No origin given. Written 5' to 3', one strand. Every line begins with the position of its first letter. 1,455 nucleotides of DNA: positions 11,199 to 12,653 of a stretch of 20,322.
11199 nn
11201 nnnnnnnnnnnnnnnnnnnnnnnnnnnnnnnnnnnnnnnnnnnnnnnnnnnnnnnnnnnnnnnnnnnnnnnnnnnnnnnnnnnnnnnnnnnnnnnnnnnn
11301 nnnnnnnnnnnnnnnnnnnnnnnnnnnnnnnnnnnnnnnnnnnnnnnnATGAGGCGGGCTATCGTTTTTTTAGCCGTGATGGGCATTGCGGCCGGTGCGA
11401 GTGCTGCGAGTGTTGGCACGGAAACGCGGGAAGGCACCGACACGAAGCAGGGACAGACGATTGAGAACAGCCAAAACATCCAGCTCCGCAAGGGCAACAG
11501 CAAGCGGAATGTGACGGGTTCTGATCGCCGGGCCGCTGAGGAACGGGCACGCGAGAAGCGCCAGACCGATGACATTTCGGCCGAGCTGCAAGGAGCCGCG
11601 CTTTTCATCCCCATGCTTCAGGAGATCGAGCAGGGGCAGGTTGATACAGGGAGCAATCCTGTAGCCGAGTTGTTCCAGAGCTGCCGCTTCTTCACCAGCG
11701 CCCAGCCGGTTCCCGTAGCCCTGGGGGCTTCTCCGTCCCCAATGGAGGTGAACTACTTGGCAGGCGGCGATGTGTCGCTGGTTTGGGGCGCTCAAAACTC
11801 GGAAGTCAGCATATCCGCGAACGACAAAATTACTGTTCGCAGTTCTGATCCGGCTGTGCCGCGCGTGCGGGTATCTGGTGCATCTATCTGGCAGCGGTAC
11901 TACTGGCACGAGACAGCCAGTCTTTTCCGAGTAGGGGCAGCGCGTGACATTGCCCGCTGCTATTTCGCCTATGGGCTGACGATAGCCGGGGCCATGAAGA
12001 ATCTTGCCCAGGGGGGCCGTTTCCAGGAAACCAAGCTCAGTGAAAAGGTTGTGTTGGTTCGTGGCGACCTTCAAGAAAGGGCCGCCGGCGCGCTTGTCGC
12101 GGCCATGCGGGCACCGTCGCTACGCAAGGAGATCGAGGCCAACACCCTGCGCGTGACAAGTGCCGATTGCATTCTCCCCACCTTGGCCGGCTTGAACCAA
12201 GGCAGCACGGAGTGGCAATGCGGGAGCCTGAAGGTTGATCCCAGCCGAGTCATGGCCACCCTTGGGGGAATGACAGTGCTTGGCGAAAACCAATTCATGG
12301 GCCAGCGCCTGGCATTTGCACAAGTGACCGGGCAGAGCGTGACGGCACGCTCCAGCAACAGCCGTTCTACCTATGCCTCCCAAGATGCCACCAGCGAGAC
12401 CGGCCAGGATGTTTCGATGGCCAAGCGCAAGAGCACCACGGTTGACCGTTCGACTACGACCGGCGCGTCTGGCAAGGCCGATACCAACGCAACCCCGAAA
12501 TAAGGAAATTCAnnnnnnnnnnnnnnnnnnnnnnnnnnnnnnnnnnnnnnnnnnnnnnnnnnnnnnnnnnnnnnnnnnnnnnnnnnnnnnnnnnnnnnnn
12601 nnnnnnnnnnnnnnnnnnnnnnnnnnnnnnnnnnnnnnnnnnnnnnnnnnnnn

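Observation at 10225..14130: Five-gene operon of uncharacterised exported proteins fused to the 3' end of the trwABC transfer operon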

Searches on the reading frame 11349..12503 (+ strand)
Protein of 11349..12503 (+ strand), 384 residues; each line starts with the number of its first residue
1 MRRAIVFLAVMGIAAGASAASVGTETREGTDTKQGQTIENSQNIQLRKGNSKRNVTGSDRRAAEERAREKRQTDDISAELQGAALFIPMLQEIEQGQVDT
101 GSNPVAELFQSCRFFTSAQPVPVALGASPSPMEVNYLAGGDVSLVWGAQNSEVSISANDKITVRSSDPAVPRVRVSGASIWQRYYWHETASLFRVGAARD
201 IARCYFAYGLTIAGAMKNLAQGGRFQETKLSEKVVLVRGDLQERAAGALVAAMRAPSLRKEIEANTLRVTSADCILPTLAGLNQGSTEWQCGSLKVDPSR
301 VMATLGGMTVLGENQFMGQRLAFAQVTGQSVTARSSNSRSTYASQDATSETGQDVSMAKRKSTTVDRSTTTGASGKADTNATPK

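Call 7: search_protein_families(library=pfam, proteins=[window:11349-12503:+], max_evalue=1)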
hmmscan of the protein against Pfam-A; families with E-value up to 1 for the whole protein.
window:11349-12503:+ (384 aa): 0 families

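Call 11: search_dna_similar(query=window:11349-12503:+, collection=plasmids, mode=protein, max_rows=30, max_evalue=0.001)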
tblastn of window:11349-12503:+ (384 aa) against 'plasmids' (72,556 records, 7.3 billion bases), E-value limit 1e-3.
Records with a match: 1; places in all: 1; records where one place covers at least 80% of the query: 0.
Best place of each record, by identity: <60% 1.
By first word of the organism name: Spongiibacter 1.
By predicted mobility (MOB-suite, as given by PLSDB): mobilizable 1.
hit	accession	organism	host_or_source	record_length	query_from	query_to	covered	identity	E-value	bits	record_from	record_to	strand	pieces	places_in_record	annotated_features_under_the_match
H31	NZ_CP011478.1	Spongiibacter sp. IMCC21906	Bacteria,seawater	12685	77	353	72%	23.6%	4e-7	60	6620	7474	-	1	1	hypothetical protein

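Call 12: find_encoding_contigs(protein=window:11349-12503:+, flank=10000, max_places=10)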
Protein window:11349-12503:+ (384 aa): 23 contigs read that carry it; 10 places shown.
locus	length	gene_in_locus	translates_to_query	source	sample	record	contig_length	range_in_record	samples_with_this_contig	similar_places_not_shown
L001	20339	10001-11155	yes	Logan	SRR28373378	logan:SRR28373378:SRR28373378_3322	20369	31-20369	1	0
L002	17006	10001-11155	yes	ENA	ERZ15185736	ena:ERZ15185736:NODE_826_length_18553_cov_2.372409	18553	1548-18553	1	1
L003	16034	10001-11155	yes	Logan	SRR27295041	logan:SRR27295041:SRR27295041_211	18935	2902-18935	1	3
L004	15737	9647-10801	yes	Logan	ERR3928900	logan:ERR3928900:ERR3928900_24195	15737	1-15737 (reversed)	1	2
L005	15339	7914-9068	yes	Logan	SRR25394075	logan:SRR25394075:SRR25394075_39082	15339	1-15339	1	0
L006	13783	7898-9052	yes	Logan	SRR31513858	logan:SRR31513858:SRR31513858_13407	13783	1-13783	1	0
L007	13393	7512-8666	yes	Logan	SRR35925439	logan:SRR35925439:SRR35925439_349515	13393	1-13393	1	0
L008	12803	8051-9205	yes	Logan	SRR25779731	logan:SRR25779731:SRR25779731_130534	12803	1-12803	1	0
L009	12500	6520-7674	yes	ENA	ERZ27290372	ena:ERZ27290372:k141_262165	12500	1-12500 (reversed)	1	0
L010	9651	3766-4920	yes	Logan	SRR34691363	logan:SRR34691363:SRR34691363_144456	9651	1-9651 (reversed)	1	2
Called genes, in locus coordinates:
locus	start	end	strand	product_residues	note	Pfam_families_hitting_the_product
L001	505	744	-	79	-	-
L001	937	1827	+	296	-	-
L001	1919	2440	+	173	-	PF05015:HigB-like_toxin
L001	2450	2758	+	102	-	PF01381:HTH_3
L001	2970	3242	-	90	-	-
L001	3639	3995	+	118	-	-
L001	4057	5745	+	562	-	PF02534:T4SS-DNA_transf, PF10412:TrwB_AAD_bind, PF12696:TraG-D_C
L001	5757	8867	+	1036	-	PF08751:TrwC, PF01443:Viral_helicase1 (faint), PF13245:AAA_19, PF13604:AAA_30, PF22232:TraI_hel_assoc_N (faint), PF13604:AAA_30, PF18335:SH3_13 (faint), PF13538:UvrD_C_2 (weak)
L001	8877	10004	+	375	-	PF08238:Sel1 (faint)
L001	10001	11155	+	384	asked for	-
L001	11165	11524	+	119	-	-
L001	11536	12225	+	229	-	-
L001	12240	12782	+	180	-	-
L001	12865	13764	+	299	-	PF00892:EamA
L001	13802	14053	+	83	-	-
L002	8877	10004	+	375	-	PF08238:Sel1 (faint)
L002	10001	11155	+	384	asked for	-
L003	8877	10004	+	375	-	PF08238:Sel1 (faint)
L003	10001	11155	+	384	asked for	-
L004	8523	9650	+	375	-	PF08238:Sel1 (faint)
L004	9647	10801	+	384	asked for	-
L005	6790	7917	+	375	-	PF08238:Sel1 (faint)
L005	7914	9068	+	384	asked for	-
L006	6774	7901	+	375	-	PF08238:Sel1 (faint)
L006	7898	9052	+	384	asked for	-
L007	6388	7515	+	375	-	PF08238:Sel1 (faint)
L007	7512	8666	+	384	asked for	-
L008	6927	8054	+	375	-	PF08238:Sel1 (faint)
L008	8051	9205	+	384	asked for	-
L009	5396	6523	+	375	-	PF08238:Sel1 (faint)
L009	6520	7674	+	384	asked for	-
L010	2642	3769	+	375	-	PF08238:Sel1 (faint)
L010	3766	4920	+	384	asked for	-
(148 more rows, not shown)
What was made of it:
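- Checked: The identical cluster occurs on at least 23 independent metagenome contigs (call 12).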

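Call 13: get_annotated_region(hit=H31, flank=6000)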
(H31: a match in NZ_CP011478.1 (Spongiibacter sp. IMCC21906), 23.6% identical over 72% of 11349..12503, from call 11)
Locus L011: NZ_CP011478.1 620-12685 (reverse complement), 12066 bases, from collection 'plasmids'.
description: Spongiibacter sp. IMCC21906 plasmid unnamed, complete sequence
organism: Spongiibacter sp. IMCC21906 (NCBI taxid 1620392)
taxonomy: Bacteria; Pseudomonadota; Gammaproteobacteria; Cellvibrionales; Spongiibacteraceae; Spongiibacter; Spongiibacter sp. IMCC21906
host: -; source: Bacteria,seawater; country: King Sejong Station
typing (MOB-suite, as given by PLSDB): mobilizable; relaxase MOBC
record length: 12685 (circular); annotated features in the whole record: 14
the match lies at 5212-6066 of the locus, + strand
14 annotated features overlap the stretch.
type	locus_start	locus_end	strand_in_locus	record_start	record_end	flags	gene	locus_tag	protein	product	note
CDS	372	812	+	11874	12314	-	-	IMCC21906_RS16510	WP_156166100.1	hypothetical protein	-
CDS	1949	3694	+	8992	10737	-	-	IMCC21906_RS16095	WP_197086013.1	type IV secretory system conjugative DNA transfer family protein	-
CDS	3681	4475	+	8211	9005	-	-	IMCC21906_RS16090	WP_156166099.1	hypothetical protein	-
CDS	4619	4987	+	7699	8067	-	-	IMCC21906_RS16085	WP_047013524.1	hypothetical protein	-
CDS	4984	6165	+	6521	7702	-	-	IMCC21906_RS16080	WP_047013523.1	hypothetical protein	-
CDS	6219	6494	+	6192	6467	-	-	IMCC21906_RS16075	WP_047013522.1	hypothetical protein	-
CDS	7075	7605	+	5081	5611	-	-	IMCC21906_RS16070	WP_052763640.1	restriction endonuclease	GO:0009307 - DNA restriction-modification system [Evidence IEA]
CDS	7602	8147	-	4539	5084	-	-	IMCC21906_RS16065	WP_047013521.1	recombinase family protein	GO:0006310 - DNA recombination [Evidence IEA]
CDS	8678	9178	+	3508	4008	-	-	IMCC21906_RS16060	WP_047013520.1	helix-turn-helix domain-containing protein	-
CDS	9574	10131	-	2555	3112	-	-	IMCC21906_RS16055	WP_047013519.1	hypothetical protein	-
CDS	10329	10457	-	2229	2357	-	-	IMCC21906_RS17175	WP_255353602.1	hypothetical protein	-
CDS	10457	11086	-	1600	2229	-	-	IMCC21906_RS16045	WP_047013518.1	AAA family ATPase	-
CDS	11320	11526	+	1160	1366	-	-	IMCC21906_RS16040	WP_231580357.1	hypothetical protein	-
CDS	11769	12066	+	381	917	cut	-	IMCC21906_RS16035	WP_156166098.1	hypothetical protein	-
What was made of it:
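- Closest known: CloDF13-type. Same: One branch of the O2/O3-bearing plasmids is typed MOBC by MOB-suite (call 13).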

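Call 15: search_protein_families(library=ncbifam, proteins=[window:11349-12503:+], max_evalue=1)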
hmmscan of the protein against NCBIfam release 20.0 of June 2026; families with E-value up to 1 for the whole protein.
window:11349-12503:+ (384 aa): 0 families

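Call 16: search_protein_families(library=phrogs, proteins=[window:11349-12503:+], max_evalue=1)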
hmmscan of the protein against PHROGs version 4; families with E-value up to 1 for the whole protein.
window:11349-12503:+ (384 aa): 1 family
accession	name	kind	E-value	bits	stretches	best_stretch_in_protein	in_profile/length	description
phrog_4716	-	integration and excision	0.086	13.6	1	308-374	84-149/268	transposase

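Call 17: search_protein_families(library=padloc, proteins=[window:11349-12503:+], max_evalue=1)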
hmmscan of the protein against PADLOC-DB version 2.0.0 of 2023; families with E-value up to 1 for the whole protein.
window:11349-12503:+ (384 aa): 0 families

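Call 21: find_homologous_proteins(query=window:11349-12503:+, max_evalue=0.001)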
Query window:11349-12503:+ (384 aa): 12 proteins with E <= 0.001 among 8000 candidates.
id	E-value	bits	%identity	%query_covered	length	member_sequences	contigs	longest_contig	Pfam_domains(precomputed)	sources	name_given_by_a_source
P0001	1.5e-236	802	97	100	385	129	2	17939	-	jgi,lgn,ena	-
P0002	3.8e-184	630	98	77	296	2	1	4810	-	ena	-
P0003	1.0e-156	539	71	100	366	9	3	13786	-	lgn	-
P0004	2.1e-144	499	61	100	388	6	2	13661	-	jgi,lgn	-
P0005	9.2e-138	477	62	96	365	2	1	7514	-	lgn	-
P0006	8.2e-137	474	59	99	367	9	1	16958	-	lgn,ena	-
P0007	2.7e-129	449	93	58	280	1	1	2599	-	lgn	-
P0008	2.6e-128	446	54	99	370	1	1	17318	-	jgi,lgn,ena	-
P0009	2.1e-127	443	59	99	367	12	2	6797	-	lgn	-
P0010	5.4e-127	442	55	97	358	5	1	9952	-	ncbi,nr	ncbi:MAG: hypothetical protein RBT53_05995 [Azonexus sp.]|nr:hypothetical protein [Azonexus sp.]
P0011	2.7e-80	288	64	56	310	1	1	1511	-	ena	-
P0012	6.4e-78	280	54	65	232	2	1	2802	-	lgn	-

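Call 22: find_encoding_contigs(protein=P0008, flank=10000, max_places=3)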
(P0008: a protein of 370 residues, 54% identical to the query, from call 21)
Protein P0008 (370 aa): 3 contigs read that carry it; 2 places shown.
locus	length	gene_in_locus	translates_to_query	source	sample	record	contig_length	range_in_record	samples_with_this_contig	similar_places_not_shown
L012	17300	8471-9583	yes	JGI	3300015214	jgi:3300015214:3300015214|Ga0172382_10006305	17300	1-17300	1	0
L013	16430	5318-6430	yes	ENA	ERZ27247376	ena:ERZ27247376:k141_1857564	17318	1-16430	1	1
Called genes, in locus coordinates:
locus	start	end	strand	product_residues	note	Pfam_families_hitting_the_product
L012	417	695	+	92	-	PF05015:HigB-like_toxin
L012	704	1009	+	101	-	PF01381:HTH_3 (weak)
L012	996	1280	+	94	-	PF13744:HTH_37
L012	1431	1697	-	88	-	-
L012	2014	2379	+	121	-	-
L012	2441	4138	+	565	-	PF10412:TrwB_AAD_bind, PF02534:T4SS-DNA_transf, PF12696:TraG-D_C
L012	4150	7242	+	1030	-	PF08751:TrwC, PF13245:AAA_19, PF13604:AAA_30, PF22232:TraI_hel_assoc_N (weak), PF13604:AAA_30, PF18335:SH3_13, PF13538:UvrD_C_2 (weak)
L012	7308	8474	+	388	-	PF08238:Sel1 (faint)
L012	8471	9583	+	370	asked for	-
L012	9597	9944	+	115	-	-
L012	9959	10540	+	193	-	-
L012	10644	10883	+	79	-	-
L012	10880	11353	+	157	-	-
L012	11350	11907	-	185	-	PF00239:Resolvase, PF02796:HTH_7 (weak)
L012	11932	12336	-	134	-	-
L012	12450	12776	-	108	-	-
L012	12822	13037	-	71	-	-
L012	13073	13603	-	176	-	-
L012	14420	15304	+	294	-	PF04796:RepA_C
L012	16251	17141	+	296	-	-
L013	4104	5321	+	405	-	PF08238:Sel1 (faint)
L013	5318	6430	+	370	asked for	-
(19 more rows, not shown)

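Call 23: find_encoding_contigs(protein=P0006, flank=10000, max_places=3)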
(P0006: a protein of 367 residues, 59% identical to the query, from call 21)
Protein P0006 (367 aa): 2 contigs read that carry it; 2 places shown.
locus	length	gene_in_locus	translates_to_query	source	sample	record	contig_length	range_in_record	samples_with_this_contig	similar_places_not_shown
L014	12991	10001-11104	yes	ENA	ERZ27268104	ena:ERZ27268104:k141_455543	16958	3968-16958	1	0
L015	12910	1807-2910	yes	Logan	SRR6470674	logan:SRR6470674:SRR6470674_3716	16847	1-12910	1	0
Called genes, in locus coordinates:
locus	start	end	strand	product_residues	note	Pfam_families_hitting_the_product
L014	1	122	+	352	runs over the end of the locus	PF10134:RPA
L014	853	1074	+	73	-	-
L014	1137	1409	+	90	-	PF08681:TacA1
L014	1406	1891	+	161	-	PF13673:Acetyltransf_10, PF00583:Acetyltransf_1 (weak), PF13508:Acetyltransf_7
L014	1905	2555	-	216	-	-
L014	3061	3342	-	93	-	-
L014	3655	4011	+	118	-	-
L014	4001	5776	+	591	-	PF02534:T4SS-DNA_transf, PF10412:TrwB_AAD_bind, PF12696:TraG-D_C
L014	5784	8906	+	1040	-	PF08751:TrwC, PF01443:Viral_helicase1 (faint), PF13245:AAA_19, PF13604:AAA_30, PF22232:TraI_hel_assoc_N (weak), PF13604:AAA_30, PF22232:TraI_hel_assoc_N (weak), PF13538:UvrD_C_2 (weak), +1 more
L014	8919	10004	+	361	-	PF08238:Sel1 (faint)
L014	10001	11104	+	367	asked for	-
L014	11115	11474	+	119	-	-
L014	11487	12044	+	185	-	-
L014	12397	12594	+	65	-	PF21716:dnstrm_HI1420 (weak)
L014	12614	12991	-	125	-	?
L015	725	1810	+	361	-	PF08238:Sel1 (faint)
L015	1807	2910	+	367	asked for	-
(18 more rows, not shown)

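Call 24: find_encoding_contigs(protein=P0010, flank=10000, max_places=3)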
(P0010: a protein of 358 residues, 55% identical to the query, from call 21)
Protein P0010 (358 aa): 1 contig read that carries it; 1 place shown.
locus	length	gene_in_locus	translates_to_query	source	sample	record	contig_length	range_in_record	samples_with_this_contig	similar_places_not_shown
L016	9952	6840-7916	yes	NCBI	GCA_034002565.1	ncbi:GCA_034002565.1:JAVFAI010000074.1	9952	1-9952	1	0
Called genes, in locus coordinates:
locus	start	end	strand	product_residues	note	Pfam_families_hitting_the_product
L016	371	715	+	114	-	-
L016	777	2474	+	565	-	PF10412:TrwB_AAD_bind, PF02534:T4SS-DNA_transf, PF12696:TraG-D_C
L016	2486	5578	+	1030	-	PF08751:TrwC, PF13245:AAA_19, PF13604:AAA_30, PF22232:TraI_hel_assoc_N (weak), PF13604:AAA_30, PF18335:SH3_13, PF13538:UvrD_C_2 (weak)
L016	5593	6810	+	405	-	PF08238:Sel1 (weak)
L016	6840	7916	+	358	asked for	-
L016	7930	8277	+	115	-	-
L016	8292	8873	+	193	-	-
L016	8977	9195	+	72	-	-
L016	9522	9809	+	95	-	-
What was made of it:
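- On Sel1-like repeat proteins (Pfam PF08238): O1 homologues in L012, L014 and L016 also carry Sel1 (calls 22-24).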

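Call 26: find_related_loci(query=A1, collection=genome_contigs, flank=10000)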
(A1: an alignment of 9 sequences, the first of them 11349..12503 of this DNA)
Query A1 (384 aa) in genome_contigs; peptide patterns used: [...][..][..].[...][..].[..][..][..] (x = any residue, [..] = any of these).
30 stretches matched a pattern; 1 encode a relative of the query (tblastn E <= 1e-3); 1 distinct loci.
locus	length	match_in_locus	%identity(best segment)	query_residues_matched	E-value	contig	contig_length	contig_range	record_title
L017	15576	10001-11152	97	1-384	0e+0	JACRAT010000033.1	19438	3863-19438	MAG: Nitrosomonadales bacterium isolate NC_groundwater_1601_Pr3_B-0.1um_63_19 SR-2_scaffold_141_2695336, whole genome sh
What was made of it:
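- Tried and rejected: The genome-collection scan for O2 gave one near-identical MAG contig (call 26).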

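Call 35: search_solved_structures(query=A1, max_evalue=10)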
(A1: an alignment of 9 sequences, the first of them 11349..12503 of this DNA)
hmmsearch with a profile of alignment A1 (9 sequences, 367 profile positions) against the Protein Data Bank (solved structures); distinct sequences matched with E-value up to 10: 1.
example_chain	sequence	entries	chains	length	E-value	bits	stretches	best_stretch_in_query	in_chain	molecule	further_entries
6vxc_A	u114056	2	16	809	1.8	10.5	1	102-190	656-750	Trans-4-hydroxy-L-proline dehydratase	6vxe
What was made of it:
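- On Known Mpf / T4SS structural subunits (VirB1-11, F-type Tra/Trb, Dot/Icm): The PDB profile search gives nothing (call 35).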

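Call 38: search_protein_representatives(alignment_id=A2)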
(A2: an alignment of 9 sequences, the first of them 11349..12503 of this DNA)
Query: 9 sequences, 367 profile positions. Proteins with E-value up to 0.001 (for the whole library): 55; up to 1e-10: 31; up to 1e-30: 18. The best 55 are listed.
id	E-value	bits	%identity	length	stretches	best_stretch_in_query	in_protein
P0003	1.1e-197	672.7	-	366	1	1-367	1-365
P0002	4.4e-150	516.1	-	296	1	89-367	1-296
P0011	1.9e-118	411.9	-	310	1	135-367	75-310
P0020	6.1e-111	387.3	-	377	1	3-367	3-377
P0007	4.2e-99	348.3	-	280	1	11-209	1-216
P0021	8.8e-93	327.5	-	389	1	5-367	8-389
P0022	1.1e-76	274.6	-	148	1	221-367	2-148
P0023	1.1e-72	261.4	-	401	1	7-367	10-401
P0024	4.4e-66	239.6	-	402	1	10-367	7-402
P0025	4.6e-64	233.0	-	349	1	46-341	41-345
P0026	8.0e-48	179.6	-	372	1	7-366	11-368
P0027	3.9e-43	164.1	-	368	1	5-354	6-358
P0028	1.1e-41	159.4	-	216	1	172-367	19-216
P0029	6.6e-35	137.1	-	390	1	1-366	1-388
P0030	1.5e-34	135.9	-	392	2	171-355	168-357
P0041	3.8e-16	75.3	-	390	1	5-356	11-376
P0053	7.5e-08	48.0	-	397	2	231-363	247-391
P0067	1.7e-04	37.0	-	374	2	252-365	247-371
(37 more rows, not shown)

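Call 41: find_encoding_contigs(protein=P0029, flank=10000, max_places=3)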
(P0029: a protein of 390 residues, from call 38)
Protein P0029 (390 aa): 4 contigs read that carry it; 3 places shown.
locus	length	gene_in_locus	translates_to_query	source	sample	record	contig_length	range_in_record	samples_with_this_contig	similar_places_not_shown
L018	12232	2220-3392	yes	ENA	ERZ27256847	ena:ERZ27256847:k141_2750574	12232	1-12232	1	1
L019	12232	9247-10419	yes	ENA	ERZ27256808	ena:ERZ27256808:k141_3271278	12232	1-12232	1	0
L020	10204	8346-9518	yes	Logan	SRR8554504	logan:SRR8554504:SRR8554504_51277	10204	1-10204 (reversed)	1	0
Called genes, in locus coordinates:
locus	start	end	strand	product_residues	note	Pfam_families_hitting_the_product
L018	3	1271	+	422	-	?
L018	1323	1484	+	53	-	-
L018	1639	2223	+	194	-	-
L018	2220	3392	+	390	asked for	-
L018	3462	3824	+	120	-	-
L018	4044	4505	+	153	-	PF21217:PaaA2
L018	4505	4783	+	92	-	PF05016:ParE_toxin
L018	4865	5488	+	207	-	PF01656:CbiA, PF09140:MipZ (weak), PF10609:ParA (weak), PF13614:AAA_31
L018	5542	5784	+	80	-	-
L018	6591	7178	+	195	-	-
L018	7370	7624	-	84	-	-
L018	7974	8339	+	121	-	-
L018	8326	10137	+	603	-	PF02534:T4SS-DNA_transf, PF10412:TrwB_AAD_bind, PF12696:TraG-D_C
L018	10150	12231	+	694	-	?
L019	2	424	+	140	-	?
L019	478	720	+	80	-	-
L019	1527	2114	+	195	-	-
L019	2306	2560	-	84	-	-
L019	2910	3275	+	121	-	-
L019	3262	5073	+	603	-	PF02534:T4SS-DNA_transf, PF10412:TrwB_AAD_bind, PF12696:TraG-D_C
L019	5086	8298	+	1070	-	PF08751:TrwC, PF13245:AAA_19, PF13604:AAA_30, PF01443:Viral_helicase1 (faint), PF22232:TraI_hel_assoc_N (weak), PF13538:UvrD_C_2 (weak)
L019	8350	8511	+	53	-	-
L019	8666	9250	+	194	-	-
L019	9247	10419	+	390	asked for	-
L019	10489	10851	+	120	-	-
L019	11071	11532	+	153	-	PF21217:PaaA2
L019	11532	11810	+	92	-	PF05016:ParE_toxin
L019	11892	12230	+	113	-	?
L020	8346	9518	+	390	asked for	-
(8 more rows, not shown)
